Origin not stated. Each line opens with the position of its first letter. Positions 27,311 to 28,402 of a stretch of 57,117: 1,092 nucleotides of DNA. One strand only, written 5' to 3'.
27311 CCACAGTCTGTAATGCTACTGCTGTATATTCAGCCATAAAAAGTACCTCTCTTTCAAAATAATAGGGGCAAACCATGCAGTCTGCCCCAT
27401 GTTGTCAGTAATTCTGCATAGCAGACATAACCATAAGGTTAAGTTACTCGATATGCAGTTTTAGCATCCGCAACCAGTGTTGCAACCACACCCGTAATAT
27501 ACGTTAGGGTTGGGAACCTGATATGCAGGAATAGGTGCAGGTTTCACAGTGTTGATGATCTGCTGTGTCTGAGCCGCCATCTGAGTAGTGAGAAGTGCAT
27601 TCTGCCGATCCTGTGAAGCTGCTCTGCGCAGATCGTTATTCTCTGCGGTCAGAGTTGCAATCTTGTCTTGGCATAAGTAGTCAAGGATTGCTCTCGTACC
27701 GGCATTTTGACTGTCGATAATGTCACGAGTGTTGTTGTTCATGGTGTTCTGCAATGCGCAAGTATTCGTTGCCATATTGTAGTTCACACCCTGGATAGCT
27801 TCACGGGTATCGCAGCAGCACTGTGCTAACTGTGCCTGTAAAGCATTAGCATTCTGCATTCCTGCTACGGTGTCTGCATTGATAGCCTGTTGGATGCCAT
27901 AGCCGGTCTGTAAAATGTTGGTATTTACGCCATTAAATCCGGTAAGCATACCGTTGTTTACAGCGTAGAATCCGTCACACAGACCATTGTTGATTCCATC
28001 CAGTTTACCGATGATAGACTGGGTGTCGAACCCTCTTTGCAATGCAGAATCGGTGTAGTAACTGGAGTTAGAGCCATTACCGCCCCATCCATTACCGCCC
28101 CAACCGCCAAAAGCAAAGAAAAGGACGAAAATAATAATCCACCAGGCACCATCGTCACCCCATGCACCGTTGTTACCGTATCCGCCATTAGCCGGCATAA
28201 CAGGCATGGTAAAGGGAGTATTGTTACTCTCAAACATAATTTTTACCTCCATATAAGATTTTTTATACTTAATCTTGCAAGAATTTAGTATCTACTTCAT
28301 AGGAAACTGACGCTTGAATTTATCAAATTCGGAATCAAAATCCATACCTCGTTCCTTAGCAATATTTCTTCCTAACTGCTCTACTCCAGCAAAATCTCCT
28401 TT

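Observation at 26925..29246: attP-proximal five-gene cargo cassette of low-complexity, Cys-rich and BclA-CTD-like proteins (possible spore- or cell-surface remodelling)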

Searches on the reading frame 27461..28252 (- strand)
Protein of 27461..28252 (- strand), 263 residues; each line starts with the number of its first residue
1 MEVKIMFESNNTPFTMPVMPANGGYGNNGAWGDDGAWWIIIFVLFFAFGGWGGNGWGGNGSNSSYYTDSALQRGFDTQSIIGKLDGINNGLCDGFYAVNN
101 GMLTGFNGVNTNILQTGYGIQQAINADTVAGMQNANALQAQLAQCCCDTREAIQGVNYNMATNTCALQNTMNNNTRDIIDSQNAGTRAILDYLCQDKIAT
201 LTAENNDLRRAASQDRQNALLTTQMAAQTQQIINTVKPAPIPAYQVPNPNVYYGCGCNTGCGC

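Call 6: search_protein_families(library=pfam, proteins=[window:27461-28252:-], max_evalue=0.1)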
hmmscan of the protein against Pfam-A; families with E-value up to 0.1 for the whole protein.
window:27461-28252:- (263 aa): 2 families
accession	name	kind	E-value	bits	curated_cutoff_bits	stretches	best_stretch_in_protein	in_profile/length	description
PF23906.1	DUF7248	-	0.046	14.2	27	1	37-57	14-34/58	Family of unknown function (DUF7248)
PF18535.6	Gal11_ABD1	-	0.067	13.7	31.8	0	223-243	3-23/82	Gal11 activator-binding domain (ABD1)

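Call 7: search_protein_families(library=phrogs, proteins=[window:27461-28252:-], max_evalue=0.1)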
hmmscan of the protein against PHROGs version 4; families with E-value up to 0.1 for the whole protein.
window:27461-28252:- (263 aa): 3 families
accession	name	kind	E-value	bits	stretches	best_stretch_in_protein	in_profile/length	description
phrog_16490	-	unknown function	2e-61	209.1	1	8-263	4-281/286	-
phrog_9288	-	unknown function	3.5e-07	31.1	1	101-240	109-225/234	-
phrog_8119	-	unknown function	0.0014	19.1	2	17-113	76-175/332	-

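Call 9: search_dna_similar(query=window:27461-28252:-, collection=phages, mode=protein, max_rows=30)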
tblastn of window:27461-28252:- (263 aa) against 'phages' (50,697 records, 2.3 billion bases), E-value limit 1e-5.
Records with a match: 22; places in all: 22; records where one place covers at least 80% of the query: 1.
Best place of each record, by identity: 80-90% 3; 60-80% 4; <60% 15.
By first word of the organism name: Bacteriophage 16; Dulem 4; bajarodcaudo 2.
By host as written in the record: - 17; Varecia variegata 2; Propithecus coquereli 2; Peromyscus fraterculus 1.
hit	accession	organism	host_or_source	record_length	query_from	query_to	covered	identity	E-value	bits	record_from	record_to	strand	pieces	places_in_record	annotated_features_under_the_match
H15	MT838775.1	Bacteriophage sp.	human fecal samples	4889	67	253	71%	82.4%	2e-76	257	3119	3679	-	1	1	record has no annotation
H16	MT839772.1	Bacteriophage sp.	human fecal samples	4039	67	253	71%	81.8%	2e-76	256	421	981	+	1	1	record has no annotation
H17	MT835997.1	Bacteriophage sp.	human fecal samples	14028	67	253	71%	81.3%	7e-76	255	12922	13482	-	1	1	record has no annotation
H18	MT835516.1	Bacteriophage sp.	human fecal samples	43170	67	252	71%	79.6%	1e-67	232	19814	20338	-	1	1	record has no annotation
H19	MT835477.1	Bacteriophage sp.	human fecal samples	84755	67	253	71%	71.6%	3e-65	225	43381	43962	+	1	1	record has no annotation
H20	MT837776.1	Bacteriophage sp.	human fecal samples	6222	65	253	72%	67.7%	2e-55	196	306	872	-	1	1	record has no annotation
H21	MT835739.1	Bacteriophage sp.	human fecal samples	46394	67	252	71%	68.8%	2e-60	211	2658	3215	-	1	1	record has no annotation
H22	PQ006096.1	bajarodcaudo virus 5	Peromyscus fraterculus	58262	70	253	70%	52.8%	1e-35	140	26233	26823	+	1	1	hypothetical protein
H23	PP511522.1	Dulem virus 35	Varecia variegata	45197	67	253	71%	51.1%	5e-34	135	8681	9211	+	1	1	hypothetical protein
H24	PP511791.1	Dulem virus 39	Propithecus coquereli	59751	6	253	94%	35.1%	2e-11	70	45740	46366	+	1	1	hypothetical protein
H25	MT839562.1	Bacteriophage sp.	human fecal samples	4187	84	249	63%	50.6%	4e-29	121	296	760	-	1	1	record has no annotation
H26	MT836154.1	Bacteriophage sp.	human fecal samples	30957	67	251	70%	45.2%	2e-24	107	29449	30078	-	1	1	record has no annotation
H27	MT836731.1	Bacteriophage sp.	human fecal samples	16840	67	251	70%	43.8%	1e-21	100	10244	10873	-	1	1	record has no annotation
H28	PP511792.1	Dulem virus 33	Propithecus coquereli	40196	65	249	70%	43.2%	4e-27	115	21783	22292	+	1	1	hypothetical protein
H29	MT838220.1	Bacteriophage sp.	human fecal samples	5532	86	249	62%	46.5%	6e-25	108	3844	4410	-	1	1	record has no annotation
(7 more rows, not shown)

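Call 10: get_annotated_region(hit=H22, flank=7000)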
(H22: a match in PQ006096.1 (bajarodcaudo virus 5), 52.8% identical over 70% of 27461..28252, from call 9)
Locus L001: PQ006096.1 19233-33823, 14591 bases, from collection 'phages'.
description: Bajarodcaudo virus 5 isolate BGG_03_5, complete genome.
organism: bajarodcaudo virus 5 (NCBI taxid 3342784)
taxonomy: Viruses; Duplodnaviria; Heunggongvirae; Uroviricota; Caudoviricetes
host: Peromyscus fraterculus; source: feces; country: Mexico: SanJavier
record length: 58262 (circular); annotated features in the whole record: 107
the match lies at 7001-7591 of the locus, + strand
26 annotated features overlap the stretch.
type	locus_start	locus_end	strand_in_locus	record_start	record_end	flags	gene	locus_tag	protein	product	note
CDS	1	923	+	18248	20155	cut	-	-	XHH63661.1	hypothetical protein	-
CDS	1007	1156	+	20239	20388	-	-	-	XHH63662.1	hypothetical protein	-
CDS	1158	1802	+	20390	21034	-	-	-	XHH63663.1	hypothetical protein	-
CDS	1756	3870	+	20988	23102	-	-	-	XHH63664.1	hypothetical protein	-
CDS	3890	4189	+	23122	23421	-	-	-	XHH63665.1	hypothetical protein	-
CDS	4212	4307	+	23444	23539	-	-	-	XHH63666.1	hypothetical protein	-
CDS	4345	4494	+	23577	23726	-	-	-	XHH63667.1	r1t holin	-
CDS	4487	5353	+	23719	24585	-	-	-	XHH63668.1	C39-like family peptidase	-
CDS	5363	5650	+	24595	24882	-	-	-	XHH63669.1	hypothetical protein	-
CDS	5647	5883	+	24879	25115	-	-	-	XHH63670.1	hypothetical protein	-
CDS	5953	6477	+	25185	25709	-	-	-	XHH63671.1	hypothetical protein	-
CDS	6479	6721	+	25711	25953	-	-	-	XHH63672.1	hypothetical protein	-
CDS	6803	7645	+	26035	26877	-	-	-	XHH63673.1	hypothetical protein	-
CDS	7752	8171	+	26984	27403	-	-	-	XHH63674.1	hypothetical protein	-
CDS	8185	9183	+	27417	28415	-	-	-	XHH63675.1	hypothetical protein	-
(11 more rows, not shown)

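Call 11: get_annotated_region(hit=H24, flank=7000)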
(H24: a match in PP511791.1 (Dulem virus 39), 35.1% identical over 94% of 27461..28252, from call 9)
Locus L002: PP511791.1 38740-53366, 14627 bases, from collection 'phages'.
description: Dulem virus 39 isolate Duke_28FS_1, complete genome.
organism: Dulem virus 39 (NCBI taxid 3145757)
taxonomy: Viruses; Duplodnaviria; Heunggongvirae; Uroviricota; Caudoviricetes
host: Propithecus coquereli; source: feces; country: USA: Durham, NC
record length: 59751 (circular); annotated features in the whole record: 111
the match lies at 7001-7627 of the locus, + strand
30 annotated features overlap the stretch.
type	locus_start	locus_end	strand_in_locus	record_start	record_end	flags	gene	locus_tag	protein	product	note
CDS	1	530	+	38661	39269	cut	-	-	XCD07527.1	hypothetical protein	-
CDS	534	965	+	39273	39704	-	-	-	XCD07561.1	YopX protein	-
CDS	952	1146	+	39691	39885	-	-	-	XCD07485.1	hypothetical protein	-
CDS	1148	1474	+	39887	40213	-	-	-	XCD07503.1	hypothetical protein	-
CDS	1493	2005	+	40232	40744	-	-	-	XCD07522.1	hypothetical protein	-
CDS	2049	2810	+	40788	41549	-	-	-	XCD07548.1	replisome organizer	-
CDS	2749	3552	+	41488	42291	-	-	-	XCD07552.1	replicative helicase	-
CDS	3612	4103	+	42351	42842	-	-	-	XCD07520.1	hypothetical protein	-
CDS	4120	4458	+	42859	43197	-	-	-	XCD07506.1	hypothetical protein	-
CDS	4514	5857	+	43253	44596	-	-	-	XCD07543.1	integrase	-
CDS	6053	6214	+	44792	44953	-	-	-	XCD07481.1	hypothetical protein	-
CDS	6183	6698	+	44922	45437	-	-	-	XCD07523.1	hypothetical protein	-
CDS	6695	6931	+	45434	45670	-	-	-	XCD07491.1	hypothetical protein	-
CDS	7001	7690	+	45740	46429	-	-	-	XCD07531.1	hypothetical protein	-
CDS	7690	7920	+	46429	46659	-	-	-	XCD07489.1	hypothetical protein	-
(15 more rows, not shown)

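Call 12: get_annotated_region(hit=H23, flank=7000)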
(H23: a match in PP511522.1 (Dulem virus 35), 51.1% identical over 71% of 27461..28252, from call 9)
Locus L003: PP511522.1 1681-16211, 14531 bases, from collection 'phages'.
description: Dulem virus 35 isolate Duke_24FS_4, complete genome.
organism: Dulem virus 35 (NCBI taxid 3145753)
taxonomy: Viruses; Duplodnaviria; Heunggongvirae; Uroviricota; Caudoviricetes
host: Varecia variegata; source: feces; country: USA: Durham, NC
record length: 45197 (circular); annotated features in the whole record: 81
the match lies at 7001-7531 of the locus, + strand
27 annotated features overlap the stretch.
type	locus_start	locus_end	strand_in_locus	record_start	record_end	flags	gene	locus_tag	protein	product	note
CDS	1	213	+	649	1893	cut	-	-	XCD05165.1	terminase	-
CDS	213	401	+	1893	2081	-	-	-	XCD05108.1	hypothetical protein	-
CDS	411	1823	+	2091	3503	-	-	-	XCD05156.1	portal protein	-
CDS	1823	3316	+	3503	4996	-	-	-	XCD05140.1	hypothetical protein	-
CDS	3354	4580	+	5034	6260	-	-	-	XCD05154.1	minor capsid protein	-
CDS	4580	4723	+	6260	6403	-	-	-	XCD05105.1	hypothetical protein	-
CDS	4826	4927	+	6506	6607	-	-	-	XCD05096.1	hypothetical protein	-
CDS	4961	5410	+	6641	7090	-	-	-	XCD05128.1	hypothetical protein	-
CDS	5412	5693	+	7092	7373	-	-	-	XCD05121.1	hypothetical protein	-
CDS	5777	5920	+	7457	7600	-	-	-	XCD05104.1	hypothetical protein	-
CDS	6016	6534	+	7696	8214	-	-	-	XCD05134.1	hypothetical protein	-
CDS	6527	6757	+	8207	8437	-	-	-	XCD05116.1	hypothetical protein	-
CDS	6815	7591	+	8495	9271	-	-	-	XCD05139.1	hypothetical protein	-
CDS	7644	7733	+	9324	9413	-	-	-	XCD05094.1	hypothetical protein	-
CDS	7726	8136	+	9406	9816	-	-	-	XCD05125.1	hypothetical protein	-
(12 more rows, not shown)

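Call 13: search_protein_families(library=ncbifam, proteins=[window:27461-28252:-], max_evalue=1)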
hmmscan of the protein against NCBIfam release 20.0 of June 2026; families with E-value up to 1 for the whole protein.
window:27461-28252:- (263 aa): 0 families

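Call 16: find_homologous_proteins(query=window:27461-28237:-)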
Query window:27461-28237:- (258 aa): 8000 proteins with E <= 0.001 among 8000 candidates; the best 120 are listed.
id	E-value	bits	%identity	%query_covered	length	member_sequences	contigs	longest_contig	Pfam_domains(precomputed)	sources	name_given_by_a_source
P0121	5.0e-165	566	97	100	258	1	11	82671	-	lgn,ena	-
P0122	1.3e-164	564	96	100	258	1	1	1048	-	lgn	-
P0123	9.0e-164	561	97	96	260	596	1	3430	-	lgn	-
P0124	5.2e-162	556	96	96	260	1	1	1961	-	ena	-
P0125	7.9e-158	542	94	98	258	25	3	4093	-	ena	-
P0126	2.9e-157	540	92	96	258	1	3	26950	-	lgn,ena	-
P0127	3.4e-157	540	94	98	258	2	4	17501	-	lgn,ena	-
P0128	1.1e-156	538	91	98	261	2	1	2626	-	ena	-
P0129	1.8e-156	538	93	98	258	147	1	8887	-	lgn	-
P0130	1.9e-155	534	93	98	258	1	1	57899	-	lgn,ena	-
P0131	2.0e-155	534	93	98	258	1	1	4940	-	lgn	-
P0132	4.1e-155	533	93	98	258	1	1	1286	-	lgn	-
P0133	7.0e-155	532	93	98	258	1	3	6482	-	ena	-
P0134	1.4e-154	531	93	98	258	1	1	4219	-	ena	-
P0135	1.4e-154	531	93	98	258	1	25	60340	-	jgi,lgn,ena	jgi:hypothetical protein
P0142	3.8e-154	530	92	98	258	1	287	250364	-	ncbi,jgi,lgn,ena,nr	jgi:hypothetical protein|nr:MAG TPA: hypothetical protein [Bacteriophage sp.] DAR52975.1 MAG TPA: hy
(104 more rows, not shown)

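Call 18: search_solved_structures(query=window:27461-28237:-, max_evalue=10)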
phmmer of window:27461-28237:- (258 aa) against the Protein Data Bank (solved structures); distinct sequences matched with E-value up to 10: 1.
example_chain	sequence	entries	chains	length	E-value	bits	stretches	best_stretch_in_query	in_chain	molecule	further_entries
7sc4_A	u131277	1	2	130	0.49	13.2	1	6-37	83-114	Filamin-A/Integrin alpha-IIb light chain, form 2 chimera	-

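Call 21: find_related_loci(query=window:27461-28237:-, collection=genome_contigs, flank=10000)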
Query window:27461-28237:- (258 aa) in genome_contigs; peptide patterns used: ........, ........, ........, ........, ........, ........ (x = any residue, [..] = any of these).
151 stretches matched a pattern; 30 encode a relative of the query (tblastn E <= 1e-3); 30 distinct loci.
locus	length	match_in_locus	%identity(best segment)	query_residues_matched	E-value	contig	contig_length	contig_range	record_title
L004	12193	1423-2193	75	1-253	5e-108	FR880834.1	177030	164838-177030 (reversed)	Clostridium sp. CAG:510 genomic scaffold, scf67, whole genome shotgun sequence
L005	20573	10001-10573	85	58-248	2e-107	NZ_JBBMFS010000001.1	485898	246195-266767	Lachnospira intestinalis strain CLA-AA-H89B CLA-AA-H89B_contig_1_length_485898, whole genome shotgun sequence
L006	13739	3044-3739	75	32-258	2e-106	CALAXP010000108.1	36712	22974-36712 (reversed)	MAG TPA_asm: uncultured Lachnospiraceae bacterium isolate SRR1747021_bin.24_CONCOCT_v1.1_MAG genome assembly, contig: ER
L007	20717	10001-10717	59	7-248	8e-82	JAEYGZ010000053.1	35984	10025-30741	MAG: Bacillota bacterium isolate OH_HFB_305 k127_2048707, whole genome shotgun sequence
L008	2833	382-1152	58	5-248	1e-82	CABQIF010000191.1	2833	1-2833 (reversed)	MAG TPA_asm: uncultured Ruminococcus sp. isolate MGYG-HGUT-00605 genome assembly, contig: GUT_GENOME018575_191, whole ge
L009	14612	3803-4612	50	1-247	2e-71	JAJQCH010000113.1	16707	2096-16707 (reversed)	MAG: Oscillospiraceae bacterium isolate C.6_7 NODE_487_length_16707_cov_15.795820, whole genome shotgun sequence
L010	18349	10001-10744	76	1-244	1e-112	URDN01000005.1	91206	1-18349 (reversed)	uncultured Lachnospiraceae bacterium isolate UMGS894 genome assembly, contig: NODE_45_length_91206_cov_6.269794, whole g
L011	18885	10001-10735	54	2-258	5e-67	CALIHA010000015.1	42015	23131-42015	MAG TPA_asm: uncultured Collinsella sp. isolate SRR7721896_bin.15_CONCOCT_v1.1_MAG genome assembly, contig: ERZ1311197.4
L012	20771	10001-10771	48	1-247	2e-66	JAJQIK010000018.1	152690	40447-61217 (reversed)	MAG: Clostridiales bacterium isolate U.9_7 NODE_11_length_152690_cov_13.193088, whole genome shotgun sequence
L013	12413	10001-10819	51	1-257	3e-66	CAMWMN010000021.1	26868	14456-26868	MAG TPA_asm: uncultured Clostridia bacterium isolate SRR14411333_bin.6_metawrap_v1.3_MAG genome assembly, contig: NODE.1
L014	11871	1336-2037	48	6-249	4e-61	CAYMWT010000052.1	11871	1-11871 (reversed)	MAG TPA_asm: uncultured Oscillospiraceae bacterium isolate SRP287540_co1_137 genome assembly, contig: NODE_5923_length_1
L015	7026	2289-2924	54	61-257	8e-60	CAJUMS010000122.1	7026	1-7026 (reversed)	MAG TPA_asm: uncultured Oscillospiraceae bacterium isolate MGBC157433 genome assembly, contig: MGBC157433.122, whole gen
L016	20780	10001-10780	46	1-256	1e-58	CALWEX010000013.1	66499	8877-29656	MAG: uncultured Clostridia bacterium isolate E13__bin45 genome assembly, contig: E13__k127_70568, whole genome shotgun s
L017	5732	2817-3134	88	142-247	2e-55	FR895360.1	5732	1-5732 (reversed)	Firmicutes bacterium CAG:882 genomic scaffold, scf66, whole genome shotgun sequence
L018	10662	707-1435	49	7-252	2e-55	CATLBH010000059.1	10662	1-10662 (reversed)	MAG TPA_asm: uncultured Ruminiclostridium sp. isolate MGG03577_1680015471 genome assembly, contig: ERR2844015_16260, who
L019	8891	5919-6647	48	7-252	7e-55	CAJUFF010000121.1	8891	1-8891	MAG TPA_asm: uncultured Ruminiclostridium sp. isolate MGBC129722 genome assembly, contig: MGBC129722.121, whole genome s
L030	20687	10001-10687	38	7-244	2e-43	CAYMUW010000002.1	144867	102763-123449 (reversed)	MAG TPA_asm: uncultured Lachnospiraceae bacterium isolate SRP222994_co1_443 genome assembly, contig: NODE_64_length_1448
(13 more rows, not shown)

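Call 39: find_homologous_proteins(query=L030:9989-10768:+)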
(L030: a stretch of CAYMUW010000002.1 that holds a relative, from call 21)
Query L030:9989-10768:+ (259 aa): 6905 proteins with E <= 0.001 among 7300 candidates; the best 120 are listed.
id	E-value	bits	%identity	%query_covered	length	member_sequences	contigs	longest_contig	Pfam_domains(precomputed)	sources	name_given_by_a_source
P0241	6.3e-98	345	68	88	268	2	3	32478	-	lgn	-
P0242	1.9e-86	308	57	98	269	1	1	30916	-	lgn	-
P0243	4.9e-86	306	61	90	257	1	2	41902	-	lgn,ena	-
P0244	1.1e-85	305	58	88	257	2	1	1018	-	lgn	-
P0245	9.6e-85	302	60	88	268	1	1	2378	-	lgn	-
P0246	1.1e-84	302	59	88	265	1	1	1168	-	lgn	-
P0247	2.2e-84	301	58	88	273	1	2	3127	-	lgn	-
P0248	3.9e-84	300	59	88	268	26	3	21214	-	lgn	-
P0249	9.2e-84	299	60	90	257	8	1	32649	-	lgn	-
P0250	1.8e-83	298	63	81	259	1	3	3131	-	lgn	-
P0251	4.4e-83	297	56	92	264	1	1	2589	-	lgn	-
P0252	9.3e-83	296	61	88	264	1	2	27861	-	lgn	-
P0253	2.5e-82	294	53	98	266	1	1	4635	-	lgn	-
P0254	3.4e-82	294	60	87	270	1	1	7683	-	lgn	-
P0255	2.4e-81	291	53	98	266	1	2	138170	-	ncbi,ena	-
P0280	5.4e-76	274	56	88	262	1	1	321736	-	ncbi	-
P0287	2.9e-74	268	54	88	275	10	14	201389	-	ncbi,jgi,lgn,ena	-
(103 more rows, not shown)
